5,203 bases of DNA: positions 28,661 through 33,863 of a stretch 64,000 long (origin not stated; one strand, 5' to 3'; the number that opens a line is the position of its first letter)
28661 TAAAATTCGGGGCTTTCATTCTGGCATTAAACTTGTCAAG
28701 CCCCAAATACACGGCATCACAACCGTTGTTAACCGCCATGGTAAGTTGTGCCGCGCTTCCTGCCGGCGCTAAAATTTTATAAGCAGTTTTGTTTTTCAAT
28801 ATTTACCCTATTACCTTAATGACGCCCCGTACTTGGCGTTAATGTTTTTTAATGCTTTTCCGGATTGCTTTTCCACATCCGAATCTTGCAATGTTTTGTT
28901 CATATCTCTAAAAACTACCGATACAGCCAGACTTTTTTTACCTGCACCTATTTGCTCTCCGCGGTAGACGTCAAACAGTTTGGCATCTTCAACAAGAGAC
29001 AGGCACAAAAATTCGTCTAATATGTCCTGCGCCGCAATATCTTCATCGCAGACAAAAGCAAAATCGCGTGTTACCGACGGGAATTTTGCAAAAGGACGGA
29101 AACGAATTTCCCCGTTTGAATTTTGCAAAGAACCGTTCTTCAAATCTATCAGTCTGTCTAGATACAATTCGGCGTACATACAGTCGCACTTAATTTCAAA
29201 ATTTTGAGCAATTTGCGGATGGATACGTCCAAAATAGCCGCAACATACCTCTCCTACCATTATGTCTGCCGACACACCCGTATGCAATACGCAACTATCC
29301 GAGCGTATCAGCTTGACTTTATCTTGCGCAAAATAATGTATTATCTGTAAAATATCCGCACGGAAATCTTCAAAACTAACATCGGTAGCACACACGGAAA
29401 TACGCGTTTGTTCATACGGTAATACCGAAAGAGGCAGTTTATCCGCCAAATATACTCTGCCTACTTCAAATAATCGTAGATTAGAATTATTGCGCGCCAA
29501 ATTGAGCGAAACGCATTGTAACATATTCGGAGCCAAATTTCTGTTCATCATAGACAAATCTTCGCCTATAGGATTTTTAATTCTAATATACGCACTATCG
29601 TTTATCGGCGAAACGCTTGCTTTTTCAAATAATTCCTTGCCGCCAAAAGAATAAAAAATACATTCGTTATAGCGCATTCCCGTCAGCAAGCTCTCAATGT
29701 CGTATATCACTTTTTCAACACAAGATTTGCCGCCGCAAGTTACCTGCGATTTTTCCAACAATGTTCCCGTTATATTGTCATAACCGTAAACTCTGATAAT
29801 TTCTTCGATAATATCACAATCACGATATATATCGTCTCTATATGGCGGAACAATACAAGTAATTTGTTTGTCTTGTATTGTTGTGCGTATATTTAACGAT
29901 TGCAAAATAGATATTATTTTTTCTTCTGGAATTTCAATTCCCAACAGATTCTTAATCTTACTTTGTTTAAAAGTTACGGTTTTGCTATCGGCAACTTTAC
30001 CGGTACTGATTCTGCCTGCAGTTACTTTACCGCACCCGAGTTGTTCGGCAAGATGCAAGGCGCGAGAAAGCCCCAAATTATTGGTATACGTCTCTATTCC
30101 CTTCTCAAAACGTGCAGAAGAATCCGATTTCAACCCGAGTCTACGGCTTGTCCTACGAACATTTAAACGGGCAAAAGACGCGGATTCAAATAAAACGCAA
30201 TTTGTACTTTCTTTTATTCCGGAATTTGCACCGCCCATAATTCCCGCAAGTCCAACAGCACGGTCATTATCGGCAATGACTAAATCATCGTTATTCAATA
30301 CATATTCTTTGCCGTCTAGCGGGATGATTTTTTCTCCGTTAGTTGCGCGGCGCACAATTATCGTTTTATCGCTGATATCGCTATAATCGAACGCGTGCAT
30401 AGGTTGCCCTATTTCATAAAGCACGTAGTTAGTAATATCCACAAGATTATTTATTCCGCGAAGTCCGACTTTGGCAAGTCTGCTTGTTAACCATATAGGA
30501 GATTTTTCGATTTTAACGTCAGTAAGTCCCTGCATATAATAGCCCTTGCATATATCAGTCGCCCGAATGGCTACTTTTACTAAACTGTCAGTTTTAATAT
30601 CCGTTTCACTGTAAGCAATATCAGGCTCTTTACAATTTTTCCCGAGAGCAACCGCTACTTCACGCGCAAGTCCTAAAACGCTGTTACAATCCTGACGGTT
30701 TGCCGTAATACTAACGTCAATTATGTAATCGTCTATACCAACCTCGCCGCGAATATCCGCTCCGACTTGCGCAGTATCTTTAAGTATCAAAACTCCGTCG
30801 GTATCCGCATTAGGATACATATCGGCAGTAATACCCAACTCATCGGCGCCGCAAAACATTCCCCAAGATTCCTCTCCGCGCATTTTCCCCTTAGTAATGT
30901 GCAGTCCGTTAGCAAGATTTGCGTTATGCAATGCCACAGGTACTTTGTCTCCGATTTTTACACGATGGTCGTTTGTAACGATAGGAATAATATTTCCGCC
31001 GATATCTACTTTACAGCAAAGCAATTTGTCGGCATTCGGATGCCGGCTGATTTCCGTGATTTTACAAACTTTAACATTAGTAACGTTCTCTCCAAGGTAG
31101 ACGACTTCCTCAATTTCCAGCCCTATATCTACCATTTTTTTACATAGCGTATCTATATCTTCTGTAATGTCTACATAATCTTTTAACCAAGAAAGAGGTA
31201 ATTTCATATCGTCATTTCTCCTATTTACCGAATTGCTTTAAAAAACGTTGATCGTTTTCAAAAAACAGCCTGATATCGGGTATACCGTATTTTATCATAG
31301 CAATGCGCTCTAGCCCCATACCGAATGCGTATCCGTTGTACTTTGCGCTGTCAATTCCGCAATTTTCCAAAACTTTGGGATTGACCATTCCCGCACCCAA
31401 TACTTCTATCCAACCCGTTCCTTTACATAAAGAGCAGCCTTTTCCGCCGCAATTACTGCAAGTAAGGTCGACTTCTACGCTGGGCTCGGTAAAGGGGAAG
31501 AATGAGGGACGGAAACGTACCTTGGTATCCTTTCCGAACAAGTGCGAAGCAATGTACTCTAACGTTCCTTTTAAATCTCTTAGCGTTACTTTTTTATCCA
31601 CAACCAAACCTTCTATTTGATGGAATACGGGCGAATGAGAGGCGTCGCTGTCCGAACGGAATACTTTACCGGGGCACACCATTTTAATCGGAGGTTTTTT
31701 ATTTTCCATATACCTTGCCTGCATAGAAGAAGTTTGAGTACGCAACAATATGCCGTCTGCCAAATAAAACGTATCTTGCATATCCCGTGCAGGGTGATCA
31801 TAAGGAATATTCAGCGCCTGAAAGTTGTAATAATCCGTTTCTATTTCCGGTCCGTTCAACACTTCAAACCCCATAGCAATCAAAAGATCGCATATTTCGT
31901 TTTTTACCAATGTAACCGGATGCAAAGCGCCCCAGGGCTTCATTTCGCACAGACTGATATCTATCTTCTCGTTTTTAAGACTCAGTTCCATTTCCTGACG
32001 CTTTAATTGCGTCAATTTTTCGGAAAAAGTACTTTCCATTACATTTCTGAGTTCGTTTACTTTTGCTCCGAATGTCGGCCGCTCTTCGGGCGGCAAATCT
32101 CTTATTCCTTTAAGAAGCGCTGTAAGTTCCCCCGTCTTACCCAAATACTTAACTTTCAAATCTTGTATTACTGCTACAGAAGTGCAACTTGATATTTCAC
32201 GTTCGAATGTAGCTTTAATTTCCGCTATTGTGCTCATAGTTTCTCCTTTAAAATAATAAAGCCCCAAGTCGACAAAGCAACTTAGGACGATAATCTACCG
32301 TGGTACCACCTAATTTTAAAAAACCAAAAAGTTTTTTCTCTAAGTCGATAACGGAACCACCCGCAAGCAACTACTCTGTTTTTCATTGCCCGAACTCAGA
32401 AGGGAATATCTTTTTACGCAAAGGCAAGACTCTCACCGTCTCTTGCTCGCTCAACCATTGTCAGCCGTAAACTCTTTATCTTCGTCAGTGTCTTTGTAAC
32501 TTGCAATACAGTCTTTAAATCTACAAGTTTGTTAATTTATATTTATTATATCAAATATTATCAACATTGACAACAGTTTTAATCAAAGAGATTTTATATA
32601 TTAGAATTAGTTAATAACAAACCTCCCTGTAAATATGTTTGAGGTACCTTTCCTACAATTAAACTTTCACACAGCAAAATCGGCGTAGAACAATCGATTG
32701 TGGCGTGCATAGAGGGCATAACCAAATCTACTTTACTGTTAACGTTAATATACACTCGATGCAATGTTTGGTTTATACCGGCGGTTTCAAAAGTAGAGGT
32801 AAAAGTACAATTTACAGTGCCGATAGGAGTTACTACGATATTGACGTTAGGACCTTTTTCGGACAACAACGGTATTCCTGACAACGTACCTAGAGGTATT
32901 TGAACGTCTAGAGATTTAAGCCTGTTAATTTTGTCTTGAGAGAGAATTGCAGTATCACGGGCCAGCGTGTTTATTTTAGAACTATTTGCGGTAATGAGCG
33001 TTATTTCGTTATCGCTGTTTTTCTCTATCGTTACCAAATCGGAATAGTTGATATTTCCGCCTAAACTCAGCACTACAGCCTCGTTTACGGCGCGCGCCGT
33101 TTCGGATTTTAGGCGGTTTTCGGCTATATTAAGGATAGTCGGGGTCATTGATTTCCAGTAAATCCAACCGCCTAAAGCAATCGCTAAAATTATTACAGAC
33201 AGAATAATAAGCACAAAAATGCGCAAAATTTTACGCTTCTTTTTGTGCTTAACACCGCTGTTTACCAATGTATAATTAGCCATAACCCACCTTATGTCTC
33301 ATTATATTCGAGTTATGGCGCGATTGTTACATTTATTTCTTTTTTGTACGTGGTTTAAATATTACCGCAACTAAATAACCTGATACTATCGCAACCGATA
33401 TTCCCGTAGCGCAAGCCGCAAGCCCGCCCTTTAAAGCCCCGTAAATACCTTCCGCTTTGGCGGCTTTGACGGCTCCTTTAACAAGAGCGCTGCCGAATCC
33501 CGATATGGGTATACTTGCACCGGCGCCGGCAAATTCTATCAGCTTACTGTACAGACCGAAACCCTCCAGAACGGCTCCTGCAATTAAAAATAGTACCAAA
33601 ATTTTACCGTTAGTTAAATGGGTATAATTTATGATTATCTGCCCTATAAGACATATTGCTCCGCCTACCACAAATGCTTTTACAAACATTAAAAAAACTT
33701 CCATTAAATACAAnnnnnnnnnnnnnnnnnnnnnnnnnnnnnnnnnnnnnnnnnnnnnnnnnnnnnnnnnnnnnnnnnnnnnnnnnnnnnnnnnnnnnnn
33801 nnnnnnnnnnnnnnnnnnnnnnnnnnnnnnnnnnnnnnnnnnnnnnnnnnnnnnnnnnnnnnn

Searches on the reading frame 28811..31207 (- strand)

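Call 40: search_protein_families(library=pfam, proteins=[window:28811-31207:-], max_evalue=0.00001)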
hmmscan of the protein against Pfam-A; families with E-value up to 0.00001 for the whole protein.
window:28811-31207:- (798 aa): 5 families
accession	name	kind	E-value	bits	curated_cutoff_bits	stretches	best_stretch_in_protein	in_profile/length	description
PF03483.22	B3_4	-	1.7e-59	200.8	29.3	1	220-390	2-172/174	B3/4 domain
PF17759.6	tRNA_synthFbeta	-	4.4e-39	134.6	22.4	1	486-683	7-214/214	Phenylalanyl tRNA synthetase beta chain CLM domain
PF03147.19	FDX-ACB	-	1.9e-25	89.5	31.1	1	708-798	2-94/94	Ferredoxin-fold anticodon binding domain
PF03484.21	B5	-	5e-20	71.9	28.6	1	411-476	1-67/67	tRNA synthetase B5 domain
PF01588.26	tRNA_bind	-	2.7e-16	59.9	27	1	45-147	1-92/96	Putative tRNA binding domain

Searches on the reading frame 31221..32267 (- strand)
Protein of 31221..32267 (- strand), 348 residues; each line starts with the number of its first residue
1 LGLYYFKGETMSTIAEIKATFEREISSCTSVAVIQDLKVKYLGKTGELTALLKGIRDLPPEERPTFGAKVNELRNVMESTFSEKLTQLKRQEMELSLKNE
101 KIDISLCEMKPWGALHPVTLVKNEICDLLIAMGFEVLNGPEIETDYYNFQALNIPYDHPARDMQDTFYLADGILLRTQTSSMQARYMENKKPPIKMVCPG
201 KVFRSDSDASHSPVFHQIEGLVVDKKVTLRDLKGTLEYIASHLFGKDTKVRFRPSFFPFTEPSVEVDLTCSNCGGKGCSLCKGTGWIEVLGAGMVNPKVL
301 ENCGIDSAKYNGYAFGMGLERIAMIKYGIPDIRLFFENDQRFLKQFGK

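Call 40: search_protein_families(library=pfam, proteins=[window:31221-32267:-], max_evalue=0.00001)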
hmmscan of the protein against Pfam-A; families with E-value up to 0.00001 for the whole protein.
window:31221-32267:- (348 aa): 2 families
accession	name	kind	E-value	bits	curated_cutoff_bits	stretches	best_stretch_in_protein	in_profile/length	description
PF01409.25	tRNA-synt_2d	-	9.3e-102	340.1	19.8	1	103-346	3-246/246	tRNA synthetases class II core domain (F)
PF02912.23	Phe_tRNA-synt_N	-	2.7e-22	79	22.3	1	31-95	3-67/69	Aminoacyl tRNA synthetase class II, N-terminal domain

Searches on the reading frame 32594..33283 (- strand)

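Call 40: search_protein_families(library=pfam, proteins=[window:32594-33283:-], max_evalue=0.00001)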
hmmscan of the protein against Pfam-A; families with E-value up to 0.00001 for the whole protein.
window:32594-33283:- (229 aa): 1 family
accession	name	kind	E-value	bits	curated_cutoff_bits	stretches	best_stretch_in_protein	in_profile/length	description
PF09560.15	Spore_YunB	-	1.4e-29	102.5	25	1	127-216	2-91/91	Sporulation protein YunB (Spo_YunB)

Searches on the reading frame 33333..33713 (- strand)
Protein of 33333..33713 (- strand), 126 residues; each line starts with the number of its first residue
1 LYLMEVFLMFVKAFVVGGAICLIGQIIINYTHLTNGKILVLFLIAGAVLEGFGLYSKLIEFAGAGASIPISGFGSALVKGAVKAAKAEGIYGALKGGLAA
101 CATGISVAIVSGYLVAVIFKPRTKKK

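Call 40: search_protein_families(library=pfam, proteins=[window:33333-33713:-], max_evalue=0.00001)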
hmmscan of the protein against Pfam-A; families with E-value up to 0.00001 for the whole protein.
window:33333-33713:- (126 aa): 1 family
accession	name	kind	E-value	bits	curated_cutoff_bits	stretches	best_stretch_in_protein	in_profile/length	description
PF03862.18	SpoVAC_SpoVAEB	-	2.7e-31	108.7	25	1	10-118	2-117/117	SpoVAC/SpoVAEB sporulation membrane protein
